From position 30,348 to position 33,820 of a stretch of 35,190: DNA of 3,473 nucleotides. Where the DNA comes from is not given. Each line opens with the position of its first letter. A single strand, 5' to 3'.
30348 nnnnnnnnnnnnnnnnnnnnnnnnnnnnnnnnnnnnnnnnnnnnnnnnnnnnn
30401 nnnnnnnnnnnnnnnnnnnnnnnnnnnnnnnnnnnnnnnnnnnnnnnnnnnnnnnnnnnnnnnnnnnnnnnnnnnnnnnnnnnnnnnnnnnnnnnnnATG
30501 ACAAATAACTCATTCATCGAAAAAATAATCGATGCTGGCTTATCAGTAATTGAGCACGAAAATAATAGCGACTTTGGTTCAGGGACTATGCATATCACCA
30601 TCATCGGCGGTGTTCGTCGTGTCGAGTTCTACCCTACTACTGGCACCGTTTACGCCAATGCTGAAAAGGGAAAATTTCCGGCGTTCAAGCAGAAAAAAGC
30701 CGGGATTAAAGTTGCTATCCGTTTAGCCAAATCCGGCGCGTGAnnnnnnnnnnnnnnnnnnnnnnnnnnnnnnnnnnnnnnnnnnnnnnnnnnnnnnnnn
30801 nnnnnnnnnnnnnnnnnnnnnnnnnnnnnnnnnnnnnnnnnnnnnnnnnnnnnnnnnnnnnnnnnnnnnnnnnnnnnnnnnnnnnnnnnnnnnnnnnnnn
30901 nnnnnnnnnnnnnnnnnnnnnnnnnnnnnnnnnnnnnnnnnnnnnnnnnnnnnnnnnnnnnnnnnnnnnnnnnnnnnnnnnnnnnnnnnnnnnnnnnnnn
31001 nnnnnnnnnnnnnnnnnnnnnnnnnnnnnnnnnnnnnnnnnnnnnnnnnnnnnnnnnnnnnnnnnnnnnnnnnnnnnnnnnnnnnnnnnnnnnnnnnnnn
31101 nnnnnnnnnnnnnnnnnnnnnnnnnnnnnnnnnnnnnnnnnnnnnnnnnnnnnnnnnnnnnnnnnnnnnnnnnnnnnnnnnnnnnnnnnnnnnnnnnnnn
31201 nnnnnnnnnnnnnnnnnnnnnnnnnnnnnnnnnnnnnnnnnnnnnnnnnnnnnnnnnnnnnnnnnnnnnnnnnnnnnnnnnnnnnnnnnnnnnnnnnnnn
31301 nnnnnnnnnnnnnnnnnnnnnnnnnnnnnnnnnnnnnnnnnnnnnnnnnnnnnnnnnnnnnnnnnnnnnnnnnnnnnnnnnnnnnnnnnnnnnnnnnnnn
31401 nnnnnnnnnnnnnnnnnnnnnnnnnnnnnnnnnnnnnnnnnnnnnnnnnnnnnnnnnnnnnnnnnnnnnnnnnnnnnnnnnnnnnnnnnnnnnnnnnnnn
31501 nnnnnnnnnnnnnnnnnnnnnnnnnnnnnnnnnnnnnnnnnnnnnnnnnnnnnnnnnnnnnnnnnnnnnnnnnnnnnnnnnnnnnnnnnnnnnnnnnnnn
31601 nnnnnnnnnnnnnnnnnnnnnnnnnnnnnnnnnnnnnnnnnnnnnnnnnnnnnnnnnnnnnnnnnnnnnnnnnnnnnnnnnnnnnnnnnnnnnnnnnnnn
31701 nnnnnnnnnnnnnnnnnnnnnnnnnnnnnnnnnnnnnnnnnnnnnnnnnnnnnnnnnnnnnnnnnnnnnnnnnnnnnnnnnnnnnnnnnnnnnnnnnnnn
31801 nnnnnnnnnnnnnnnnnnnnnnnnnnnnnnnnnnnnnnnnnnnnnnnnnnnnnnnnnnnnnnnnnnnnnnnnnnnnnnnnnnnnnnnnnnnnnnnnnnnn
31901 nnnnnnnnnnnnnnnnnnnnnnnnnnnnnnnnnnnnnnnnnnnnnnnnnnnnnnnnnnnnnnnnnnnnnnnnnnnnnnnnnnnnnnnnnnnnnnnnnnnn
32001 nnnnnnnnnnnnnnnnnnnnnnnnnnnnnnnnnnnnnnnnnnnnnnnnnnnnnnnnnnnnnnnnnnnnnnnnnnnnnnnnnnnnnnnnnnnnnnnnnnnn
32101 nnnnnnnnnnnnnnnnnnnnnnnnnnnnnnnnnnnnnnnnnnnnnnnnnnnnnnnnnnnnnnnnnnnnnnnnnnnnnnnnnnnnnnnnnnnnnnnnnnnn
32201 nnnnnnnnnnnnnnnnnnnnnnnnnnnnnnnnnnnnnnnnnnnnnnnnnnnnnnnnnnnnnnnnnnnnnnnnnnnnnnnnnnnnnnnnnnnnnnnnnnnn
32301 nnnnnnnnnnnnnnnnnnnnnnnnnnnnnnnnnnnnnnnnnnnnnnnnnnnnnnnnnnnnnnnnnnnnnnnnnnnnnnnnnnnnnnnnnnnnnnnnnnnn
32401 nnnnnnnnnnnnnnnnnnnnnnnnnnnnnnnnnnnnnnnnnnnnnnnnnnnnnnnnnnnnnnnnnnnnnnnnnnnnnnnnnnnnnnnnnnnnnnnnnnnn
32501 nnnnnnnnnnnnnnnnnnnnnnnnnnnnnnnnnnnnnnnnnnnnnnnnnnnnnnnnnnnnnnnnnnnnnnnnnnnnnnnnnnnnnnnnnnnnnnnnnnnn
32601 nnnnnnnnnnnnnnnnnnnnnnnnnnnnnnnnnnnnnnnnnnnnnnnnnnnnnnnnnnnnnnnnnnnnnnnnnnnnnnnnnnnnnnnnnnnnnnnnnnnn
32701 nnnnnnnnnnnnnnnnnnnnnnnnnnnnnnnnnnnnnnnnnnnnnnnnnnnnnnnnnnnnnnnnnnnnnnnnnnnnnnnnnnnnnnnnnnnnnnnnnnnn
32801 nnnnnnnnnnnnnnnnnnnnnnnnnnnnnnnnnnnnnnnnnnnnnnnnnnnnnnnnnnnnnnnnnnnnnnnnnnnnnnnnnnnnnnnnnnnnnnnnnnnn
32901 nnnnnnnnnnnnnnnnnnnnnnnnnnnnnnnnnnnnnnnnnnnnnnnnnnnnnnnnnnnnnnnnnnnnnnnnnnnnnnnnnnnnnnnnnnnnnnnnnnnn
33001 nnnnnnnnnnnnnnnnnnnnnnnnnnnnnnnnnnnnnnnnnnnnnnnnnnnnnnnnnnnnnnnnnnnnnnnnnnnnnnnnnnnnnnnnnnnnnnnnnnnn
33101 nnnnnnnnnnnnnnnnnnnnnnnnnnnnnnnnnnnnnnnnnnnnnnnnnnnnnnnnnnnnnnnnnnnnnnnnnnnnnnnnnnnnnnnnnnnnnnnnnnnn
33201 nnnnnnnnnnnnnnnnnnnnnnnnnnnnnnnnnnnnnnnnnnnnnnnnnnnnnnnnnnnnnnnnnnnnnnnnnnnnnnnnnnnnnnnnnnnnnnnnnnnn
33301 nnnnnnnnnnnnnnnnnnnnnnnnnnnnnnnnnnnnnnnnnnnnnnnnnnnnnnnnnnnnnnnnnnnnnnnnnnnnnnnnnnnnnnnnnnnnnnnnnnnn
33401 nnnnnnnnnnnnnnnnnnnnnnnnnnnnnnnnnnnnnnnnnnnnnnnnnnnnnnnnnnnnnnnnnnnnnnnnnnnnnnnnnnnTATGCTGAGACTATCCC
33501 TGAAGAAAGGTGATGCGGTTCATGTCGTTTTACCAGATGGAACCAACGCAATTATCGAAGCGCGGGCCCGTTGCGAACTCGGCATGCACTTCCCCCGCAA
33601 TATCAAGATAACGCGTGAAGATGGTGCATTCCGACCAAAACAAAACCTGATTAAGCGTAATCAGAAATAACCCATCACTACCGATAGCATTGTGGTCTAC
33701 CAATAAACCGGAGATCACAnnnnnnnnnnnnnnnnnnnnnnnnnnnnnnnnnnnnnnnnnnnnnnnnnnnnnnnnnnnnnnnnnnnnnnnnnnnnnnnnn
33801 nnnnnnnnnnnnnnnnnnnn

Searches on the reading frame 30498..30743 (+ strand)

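Call 16: search_protein_families(library=pfam, proteins=[window:30498-30743:+], max_evalue=0.01)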
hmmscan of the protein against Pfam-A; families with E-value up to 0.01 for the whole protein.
window:30498-30743:+ (81 aa): 0 families

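Call 17: search_protein_families(library=phrogs, proteins=[window:30498-30743:+], max_evalue=0.001)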
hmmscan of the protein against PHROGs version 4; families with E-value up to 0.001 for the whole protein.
window:30498-30743:+ (81 aa): 1 family
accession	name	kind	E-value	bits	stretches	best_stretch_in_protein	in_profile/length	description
phrog_36277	-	unknown function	2e-42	144.4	1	1-81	13-93/93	-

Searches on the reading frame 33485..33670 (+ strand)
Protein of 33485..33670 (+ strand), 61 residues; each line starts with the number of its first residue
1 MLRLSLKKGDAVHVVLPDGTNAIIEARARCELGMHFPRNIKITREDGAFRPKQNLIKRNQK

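Call 23: search_protein_families(library=pfam, proteins=[window:33485-33670:+], max_evalue=1)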
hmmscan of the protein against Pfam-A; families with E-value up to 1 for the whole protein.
window:33485-33670:+ (61 aa): 1 family
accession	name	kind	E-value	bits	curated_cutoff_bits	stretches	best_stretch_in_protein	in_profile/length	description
PF02599.21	CsrA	-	0.014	15.8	27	1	1-45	1-45/53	Global regulator protein family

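Call 24: search_solved_structures(query=window:33485-33667:+, max_evalue=10, show_alignments=2)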
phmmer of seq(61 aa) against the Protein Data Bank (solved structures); distinct sequences matched with E-value up to 10: 1.
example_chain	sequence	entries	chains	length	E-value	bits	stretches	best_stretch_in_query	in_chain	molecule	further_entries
9qpc_A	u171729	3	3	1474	0.57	14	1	4-59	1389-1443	DNA polymerase III PolC-type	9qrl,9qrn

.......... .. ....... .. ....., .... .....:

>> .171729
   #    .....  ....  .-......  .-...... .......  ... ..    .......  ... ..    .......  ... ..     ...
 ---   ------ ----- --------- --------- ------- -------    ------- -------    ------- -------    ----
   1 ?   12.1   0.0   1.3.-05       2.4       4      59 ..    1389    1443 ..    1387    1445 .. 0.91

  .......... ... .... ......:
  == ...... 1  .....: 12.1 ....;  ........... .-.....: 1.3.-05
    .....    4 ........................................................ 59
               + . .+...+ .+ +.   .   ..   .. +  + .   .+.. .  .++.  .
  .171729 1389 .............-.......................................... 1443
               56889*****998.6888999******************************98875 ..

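Call 25: find_homologous_proteins(query=window:33485-33667:+, max_evalue=0.01)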
Query seq(61 aa) (61 aa): 8 proteins with E <= 0.01 among 8 candidates.
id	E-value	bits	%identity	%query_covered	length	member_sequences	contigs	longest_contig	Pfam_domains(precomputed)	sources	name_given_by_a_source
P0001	2.8e-31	123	97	100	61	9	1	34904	-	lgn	-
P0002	1.5e-23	99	82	100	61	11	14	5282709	-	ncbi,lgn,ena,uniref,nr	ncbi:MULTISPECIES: hypothetical protein [Klebsiella/Raoultella group]|uniref:hypothetical protein n=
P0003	1.2e-22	96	84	100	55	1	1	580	-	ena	-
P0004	4.6e-21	91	74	100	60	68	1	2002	-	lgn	-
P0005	1.5e-19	86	72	100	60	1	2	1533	-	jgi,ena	-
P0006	6.8e-15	72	64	100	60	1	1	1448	-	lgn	-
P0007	3.3e-11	60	94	54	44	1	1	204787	-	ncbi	-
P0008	7.4e-4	37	86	46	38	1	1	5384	-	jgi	jgi:hypothetical protein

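Call 29: search_solved_structures(query=A1, max_evalue=10, show_alignments=3)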
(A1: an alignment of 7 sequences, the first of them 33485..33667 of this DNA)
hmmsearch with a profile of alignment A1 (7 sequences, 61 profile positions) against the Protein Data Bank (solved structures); distinct sequences matched with E-value up to 10: 5.
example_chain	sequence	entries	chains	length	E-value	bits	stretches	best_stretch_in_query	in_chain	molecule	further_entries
5xy3_R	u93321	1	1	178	0.48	13.8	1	24-60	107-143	60S ribosomal protein L19-3, putative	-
4oo1_H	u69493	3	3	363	0.64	13.4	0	35-59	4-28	Exosome complex component RRP4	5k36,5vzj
2ind_B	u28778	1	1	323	1.8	12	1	15-30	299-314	Toluene, o-xylene monooxygenase oxygenase subunit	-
1t0q_B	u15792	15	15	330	1.8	12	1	15-30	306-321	toluene, o-xylene monooxygenase oxygenase subunit | Toluene, o-xylene monooxygenase oxygenase subunit;beta | Toluene o-xylene monooxygenase component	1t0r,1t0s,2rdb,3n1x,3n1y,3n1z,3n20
2inc_B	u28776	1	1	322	1.8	12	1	15-30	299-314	Toluene, o-xylene monooxygenase oxygenase subunit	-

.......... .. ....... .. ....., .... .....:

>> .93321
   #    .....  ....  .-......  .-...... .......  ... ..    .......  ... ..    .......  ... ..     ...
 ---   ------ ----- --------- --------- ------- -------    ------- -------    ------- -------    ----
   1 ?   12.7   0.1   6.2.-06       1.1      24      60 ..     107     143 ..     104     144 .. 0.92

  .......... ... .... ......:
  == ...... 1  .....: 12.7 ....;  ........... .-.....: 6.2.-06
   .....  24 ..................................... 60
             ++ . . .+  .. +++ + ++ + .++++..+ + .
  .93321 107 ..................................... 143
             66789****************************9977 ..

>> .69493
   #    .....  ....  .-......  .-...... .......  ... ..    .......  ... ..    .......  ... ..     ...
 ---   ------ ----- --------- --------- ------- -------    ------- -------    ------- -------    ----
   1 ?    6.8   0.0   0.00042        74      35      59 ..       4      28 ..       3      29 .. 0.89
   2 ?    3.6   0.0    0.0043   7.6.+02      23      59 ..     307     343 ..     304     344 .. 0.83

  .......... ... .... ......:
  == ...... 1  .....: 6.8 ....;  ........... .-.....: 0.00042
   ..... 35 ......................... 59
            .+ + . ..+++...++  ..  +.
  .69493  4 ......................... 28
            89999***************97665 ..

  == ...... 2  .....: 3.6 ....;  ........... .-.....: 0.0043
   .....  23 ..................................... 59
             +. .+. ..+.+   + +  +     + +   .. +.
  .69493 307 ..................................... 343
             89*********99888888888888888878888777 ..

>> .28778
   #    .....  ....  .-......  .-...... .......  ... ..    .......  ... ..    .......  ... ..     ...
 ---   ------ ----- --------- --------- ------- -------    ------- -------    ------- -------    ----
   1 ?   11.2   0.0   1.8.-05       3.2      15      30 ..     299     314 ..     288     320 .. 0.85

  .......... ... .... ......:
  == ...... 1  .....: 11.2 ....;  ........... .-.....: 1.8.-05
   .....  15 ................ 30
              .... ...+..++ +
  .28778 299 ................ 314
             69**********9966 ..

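Call 33: predict_structure(alignment_id=A1)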
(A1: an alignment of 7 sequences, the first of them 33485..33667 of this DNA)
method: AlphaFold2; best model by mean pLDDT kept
length: 61 residues; sequences in the alignment: 7
mean_pLDDT: 70.2   pTM: 0.49
mean pLDDT of the five models: 70.2, 62.4, 60.6, 59.3, 57.2
residues with pLDDT >= 90: 1; 70-90: 40; 50-70: 6; < 50: 14
segments of 3 or more residues with pLDDT < 50: 50-61
pLDDT, mean of each block of 10 residues (from residue 1): 81 81 84 75 62 41 37
secondary structure, 60 per line:
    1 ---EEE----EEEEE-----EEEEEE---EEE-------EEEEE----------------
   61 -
elements in order: E4-6 E11-15 E21-26 E30-32 E40-44

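Call 34: search_protein_representatives(alignment_id=A1)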
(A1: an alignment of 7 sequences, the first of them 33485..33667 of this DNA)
Query: 7 sequences, 61 profile positions. Proteins with E-value up to 0.001 (for the whole library): 15; up to 1e-10: 4; up to 1e-30: 1. The best 15 are listed.
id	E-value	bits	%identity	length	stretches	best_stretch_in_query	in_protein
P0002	5.1e-35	135.5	-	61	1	1-61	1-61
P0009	1.8e-17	79.3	-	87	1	1-54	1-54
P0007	2.0e-16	75.9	-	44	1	1-34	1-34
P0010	1.1e-11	60.8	-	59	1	1-61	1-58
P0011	9.0e-10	54.6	-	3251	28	9-22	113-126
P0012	2.6e-09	53.2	-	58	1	1-61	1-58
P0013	3.8e-09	52.6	-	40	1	1-26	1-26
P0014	8.4e-09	51.5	-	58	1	1-61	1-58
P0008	4.8e-08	49.1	-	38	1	1-28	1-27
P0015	6.1e-07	45.6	-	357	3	8-31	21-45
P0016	9.3e-06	41.8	-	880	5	9-33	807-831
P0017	1.5e-05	41.1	-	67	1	1-60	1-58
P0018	2.2e-05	40.6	-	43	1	1-21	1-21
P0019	1.7e-04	37.7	-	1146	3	14-43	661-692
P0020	2.1e-04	37.5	-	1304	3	9-33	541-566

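Call 38: search_protein_families(library=pfam, alignment_id=A2, max_evalue=1)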
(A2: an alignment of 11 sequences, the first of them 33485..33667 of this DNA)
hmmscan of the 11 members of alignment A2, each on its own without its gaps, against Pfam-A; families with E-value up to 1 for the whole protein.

A. member 1, window:33485-33667:+ (61 aa): 1 family
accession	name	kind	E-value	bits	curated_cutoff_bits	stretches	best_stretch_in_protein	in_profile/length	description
PF02599.21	CsrA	-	0.014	15.8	27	1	1-45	1-45/53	Global regulator protein family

B. families by the number of members that match (of 11 scanned): 4 families
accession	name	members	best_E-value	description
PF02599.21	CsrA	4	0.013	Global regulator protein family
PF07653.23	SH3_2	3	0.17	Variant SH3 domain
PF10262.15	Rdx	1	0.11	Rdx family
PF02344.20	Myc-LZ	1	0.23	Myc leucine zipper domain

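Call 39: search_solved_structures(query=A2, max_evalue=10, show_alignments=2)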
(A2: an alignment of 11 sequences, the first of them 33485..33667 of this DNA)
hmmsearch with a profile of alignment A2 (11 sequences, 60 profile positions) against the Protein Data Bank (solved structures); distinct sequences matched with E-value up to 10: 6.
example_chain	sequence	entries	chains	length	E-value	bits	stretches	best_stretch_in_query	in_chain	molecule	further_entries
7dm0_A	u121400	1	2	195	7.6e-07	32.2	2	11-43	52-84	Biofilm-associated surface protein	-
6m3a_A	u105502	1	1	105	0.034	17.3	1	11-43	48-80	Biofilm-associated surface protein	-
5mec_A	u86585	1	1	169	0.37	14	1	21-48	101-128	Cell division cycle protein CDT1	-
5me9_A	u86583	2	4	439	1.7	11.9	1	22-48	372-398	Cell division cycle protein CDT1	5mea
7jil_U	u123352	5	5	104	2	11.6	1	1-18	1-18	50S ribosomal protein L24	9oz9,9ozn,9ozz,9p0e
8yke_A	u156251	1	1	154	3.9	10.7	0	11-27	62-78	YSIRK signal domain/LPXTG anchor domain surface protein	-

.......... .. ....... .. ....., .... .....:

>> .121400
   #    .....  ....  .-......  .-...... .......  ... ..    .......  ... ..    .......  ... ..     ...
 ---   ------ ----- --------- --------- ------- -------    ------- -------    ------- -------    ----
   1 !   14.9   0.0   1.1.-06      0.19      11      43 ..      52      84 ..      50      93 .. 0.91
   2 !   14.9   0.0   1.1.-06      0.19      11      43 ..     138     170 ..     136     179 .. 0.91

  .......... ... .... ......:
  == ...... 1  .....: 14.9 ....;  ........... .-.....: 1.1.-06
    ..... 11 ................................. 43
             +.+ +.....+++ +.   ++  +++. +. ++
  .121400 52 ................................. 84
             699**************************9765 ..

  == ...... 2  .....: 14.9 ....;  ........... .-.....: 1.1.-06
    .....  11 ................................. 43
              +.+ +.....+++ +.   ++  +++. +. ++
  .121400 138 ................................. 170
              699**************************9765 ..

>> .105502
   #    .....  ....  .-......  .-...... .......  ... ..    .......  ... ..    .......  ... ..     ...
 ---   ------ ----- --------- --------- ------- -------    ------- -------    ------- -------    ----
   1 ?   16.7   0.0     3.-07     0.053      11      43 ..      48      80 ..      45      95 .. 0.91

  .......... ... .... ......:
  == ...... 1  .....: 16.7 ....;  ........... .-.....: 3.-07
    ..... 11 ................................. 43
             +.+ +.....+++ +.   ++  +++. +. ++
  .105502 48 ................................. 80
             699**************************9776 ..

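Call 43: find_related_loci(query=A2, collection=viral_contigs, flank=10000)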
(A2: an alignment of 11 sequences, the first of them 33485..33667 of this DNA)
Query A2 (61 aa) in viral_contigs; peptide patterns used: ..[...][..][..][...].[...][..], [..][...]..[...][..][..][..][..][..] (x = any residue, [..] = any of these).
209 stretches matched a pattern; 133 encode a relative of the query (tblastn E <= 1e-3); the best 80 are kept; 80 distinct loci.
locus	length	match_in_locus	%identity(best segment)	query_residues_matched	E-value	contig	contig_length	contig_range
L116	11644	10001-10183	100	1-61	1e-37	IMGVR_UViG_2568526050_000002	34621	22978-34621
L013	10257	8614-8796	100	1-61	1e-37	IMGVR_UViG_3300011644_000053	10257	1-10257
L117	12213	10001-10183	100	1-61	1e-37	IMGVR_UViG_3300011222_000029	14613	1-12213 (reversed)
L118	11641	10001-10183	100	1-61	1e-37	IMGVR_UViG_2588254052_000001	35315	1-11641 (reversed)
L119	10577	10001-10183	100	1-61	1e-37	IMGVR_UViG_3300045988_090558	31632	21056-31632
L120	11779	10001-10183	100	1-61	1e-37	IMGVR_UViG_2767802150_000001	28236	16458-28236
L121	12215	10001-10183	100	1-61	1e-37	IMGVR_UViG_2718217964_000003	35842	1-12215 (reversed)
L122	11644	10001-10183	100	1-61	1e-37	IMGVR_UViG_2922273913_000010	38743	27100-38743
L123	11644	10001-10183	100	1-61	1e-37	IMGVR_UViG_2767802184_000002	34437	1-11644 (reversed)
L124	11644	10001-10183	100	1-61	1e-37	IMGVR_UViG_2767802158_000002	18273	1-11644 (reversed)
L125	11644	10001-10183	100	1-61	1e-37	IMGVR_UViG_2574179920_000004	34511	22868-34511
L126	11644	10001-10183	98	1-61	4e-37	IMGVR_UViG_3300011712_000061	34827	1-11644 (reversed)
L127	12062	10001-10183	98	1-61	3e-37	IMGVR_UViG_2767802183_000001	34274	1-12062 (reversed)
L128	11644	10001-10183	98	1-61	3e-37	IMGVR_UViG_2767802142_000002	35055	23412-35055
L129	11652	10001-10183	93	1-61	2e-35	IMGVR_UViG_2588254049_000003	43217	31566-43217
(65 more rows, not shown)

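Call 58: find_encoding_contigs(protein=P0014, flank=10000, max_places=3)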
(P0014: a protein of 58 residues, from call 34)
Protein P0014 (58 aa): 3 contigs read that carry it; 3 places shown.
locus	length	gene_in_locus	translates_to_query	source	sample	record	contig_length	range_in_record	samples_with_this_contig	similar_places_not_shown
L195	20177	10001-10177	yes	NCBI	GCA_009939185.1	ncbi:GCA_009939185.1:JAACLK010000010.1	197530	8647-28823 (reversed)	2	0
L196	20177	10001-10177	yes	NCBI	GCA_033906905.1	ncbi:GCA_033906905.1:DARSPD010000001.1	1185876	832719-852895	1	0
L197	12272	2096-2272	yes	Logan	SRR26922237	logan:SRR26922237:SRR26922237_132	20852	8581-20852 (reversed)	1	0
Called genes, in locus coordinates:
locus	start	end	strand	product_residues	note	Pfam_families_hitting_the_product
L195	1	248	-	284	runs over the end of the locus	-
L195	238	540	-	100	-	-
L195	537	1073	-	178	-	-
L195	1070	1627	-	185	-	-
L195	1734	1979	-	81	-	-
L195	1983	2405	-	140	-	-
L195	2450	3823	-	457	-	PF00772:DnaB (weak), PF03796:DnaB_C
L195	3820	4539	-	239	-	PF21984:DnaD_N (weak), PF13730:HTH_36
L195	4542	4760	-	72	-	-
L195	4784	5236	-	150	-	PF06254:YdaT_toxin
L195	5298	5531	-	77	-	PF15943:YdaS_toxin (weak)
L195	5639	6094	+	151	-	PF13560:HTH_31 (weak), PF01381:HTH_3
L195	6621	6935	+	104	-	-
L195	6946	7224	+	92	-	-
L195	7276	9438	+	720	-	-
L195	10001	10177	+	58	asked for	-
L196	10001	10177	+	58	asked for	-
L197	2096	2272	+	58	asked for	-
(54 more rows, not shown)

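Call 59: find_encoding_contigs(protein=P0017, flank=10000, max_places=3)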
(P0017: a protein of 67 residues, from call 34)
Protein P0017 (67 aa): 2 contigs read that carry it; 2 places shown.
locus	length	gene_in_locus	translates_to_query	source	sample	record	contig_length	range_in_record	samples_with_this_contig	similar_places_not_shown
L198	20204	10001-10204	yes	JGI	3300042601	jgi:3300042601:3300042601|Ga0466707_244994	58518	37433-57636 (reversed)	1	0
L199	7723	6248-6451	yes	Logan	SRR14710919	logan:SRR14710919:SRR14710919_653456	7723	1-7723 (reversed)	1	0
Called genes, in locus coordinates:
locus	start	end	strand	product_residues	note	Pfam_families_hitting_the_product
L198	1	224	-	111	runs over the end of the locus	-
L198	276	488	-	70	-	-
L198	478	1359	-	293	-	PF01507:PAPS_reduct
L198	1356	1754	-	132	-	-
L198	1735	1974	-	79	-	-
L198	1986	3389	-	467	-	PF00772:DnaB, PF03796:DnaB_C, PF13481:AAA_25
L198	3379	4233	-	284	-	-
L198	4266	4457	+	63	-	-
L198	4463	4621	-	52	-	-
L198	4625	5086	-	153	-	PF06254:YdaT_toxin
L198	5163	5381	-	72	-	PF14549:P22_Cro, PF15943:YdaS_toxin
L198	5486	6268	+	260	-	PF01381:HTH_3, PF12844:HTH_19, PF13443:HTH_26 (faint), PF13560:HTH_31, PF00717:Peptidase_S24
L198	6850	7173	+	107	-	-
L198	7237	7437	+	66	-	-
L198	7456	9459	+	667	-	PF06630:Exonuc_VIII (weak), PF27430:YdfE_N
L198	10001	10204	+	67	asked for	-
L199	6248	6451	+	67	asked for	-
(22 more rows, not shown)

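Call 60: find_encoding_contigs(protein=P0012, flank=10000, max_places=3)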
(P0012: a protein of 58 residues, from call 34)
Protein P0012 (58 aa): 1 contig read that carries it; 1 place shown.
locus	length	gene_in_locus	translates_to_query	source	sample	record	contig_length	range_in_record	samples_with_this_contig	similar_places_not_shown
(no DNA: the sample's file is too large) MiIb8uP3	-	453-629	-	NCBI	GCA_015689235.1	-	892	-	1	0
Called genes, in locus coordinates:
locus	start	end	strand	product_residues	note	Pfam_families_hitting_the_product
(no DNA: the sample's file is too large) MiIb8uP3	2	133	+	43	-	?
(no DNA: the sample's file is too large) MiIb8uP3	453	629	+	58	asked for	-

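Call 66: find_related_loci(query=P0017, collection=viral_contigs, flank=10000)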
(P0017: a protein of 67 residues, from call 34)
Query P0017 (67 aa) in viral_contigs; peptide patterns used: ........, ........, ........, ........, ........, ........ (x = any residue, [..] = any of these).
27 stretches matched a pattern, but none encodes a relative of the query by tblastn (E <= 1e-3).

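Call 67: find_related_loci(query=P0010, collection=viral_contigs, flank=10000)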
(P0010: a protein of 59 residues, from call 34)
Query P0010 (59 aa) in viral_contigs; peptide patterns used: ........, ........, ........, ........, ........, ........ (x = any residue, [..] = any of these).
8 stretches matched a pattern, but none encodes a relative of the query by tblastn (E <= 1e-3).
